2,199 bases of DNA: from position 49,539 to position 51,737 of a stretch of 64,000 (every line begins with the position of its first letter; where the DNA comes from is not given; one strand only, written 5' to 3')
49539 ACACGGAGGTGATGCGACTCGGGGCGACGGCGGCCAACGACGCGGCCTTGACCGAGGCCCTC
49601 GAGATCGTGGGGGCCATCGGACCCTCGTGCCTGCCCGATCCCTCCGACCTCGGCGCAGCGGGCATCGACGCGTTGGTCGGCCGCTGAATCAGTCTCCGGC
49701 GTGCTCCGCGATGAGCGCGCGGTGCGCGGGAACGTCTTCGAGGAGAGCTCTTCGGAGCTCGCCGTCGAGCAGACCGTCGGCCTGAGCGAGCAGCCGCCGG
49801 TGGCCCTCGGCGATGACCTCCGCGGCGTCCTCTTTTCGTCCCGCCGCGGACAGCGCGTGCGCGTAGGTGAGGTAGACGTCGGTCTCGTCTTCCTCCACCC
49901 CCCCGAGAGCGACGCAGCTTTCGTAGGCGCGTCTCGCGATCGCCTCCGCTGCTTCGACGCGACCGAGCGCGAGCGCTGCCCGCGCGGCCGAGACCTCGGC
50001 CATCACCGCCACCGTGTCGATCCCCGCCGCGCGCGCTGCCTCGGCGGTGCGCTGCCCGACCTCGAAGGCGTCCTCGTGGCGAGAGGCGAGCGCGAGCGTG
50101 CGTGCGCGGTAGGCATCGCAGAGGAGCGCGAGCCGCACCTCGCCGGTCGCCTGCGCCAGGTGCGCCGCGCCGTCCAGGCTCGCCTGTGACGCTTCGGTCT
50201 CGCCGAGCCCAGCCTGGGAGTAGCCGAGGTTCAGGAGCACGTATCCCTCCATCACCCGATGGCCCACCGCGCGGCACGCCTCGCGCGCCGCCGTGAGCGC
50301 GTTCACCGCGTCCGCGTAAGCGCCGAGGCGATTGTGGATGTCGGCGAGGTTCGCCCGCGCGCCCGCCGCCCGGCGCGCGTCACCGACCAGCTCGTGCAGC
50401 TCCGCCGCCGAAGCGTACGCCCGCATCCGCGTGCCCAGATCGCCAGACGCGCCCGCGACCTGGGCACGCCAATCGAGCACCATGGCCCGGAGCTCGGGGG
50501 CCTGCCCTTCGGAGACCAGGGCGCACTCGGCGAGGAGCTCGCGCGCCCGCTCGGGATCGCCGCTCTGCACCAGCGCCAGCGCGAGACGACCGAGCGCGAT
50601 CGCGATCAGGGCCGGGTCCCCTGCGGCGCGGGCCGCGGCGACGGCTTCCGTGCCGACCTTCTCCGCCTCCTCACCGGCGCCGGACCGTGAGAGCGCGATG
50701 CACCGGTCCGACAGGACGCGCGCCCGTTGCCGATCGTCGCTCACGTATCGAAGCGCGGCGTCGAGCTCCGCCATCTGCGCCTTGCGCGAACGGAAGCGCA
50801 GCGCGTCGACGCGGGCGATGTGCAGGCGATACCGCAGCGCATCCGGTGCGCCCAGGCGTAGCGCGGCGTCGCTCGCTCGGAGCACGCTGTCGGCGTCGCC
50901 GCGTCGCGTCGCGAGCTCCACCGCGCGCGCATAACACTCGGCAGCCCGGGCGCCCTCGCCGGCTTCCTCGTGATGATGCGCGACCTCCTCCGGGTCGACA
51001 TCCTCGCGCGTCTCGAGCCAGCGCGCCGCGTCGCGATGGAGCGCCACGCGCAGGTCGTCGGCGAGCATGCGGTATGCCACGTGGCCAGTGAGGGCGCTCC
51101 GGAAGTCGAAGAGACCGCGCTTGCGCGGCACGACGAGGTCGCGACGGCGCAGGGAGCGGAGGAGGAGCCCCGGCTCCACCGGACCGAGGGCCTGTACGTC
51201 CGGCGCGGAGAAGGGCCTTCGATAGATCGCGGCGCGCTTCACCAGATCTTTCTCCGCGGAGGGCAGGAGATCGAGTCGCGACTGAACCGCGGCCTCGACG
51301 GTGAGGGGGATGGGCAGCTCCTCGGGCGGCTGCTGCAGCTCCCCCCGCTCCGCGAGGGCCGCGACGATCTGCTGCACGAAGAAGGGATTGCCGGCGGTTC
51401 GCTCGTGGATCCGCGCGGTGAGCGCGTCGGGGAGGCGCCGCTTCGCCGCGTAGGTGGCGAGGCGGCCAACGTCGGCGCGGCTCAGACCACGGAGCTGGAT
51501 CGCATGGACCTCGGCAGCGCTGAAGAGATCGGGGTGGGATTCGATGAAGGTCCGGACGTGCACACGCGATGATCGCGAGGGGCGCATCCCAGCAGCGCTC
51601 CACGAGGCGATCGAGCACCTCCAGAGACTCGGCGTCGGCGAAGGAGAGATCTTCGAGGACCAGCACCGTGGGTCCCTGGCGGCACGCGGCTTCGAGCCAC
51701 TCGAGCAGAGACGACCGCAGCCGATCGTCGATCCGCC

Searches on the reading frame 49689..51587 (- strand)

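Call 48: search_protein_families(library=pfam, proteins=[window:49689-51587:-], max_evalue=0.001)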
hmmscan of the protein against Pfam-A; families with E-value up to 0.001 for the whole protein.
window:49689-51587:- (632 aa): 3 families
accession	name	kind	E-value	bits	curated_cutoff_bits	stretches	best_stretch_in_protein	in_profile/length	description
PF13424.12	TPR_12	-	3.4e-10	40.4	30.1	1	288-355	2-71/77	Tetratricopeptide repeat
PF13181.12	TPR_8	-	0.00022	21.6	25.7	0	331-355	3-27/34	Tetratricopeptide repeat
PF10602.15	RPN7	-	0.00074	19.7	29.6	0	410-447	38-75/174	26S proteasome subunit RPN7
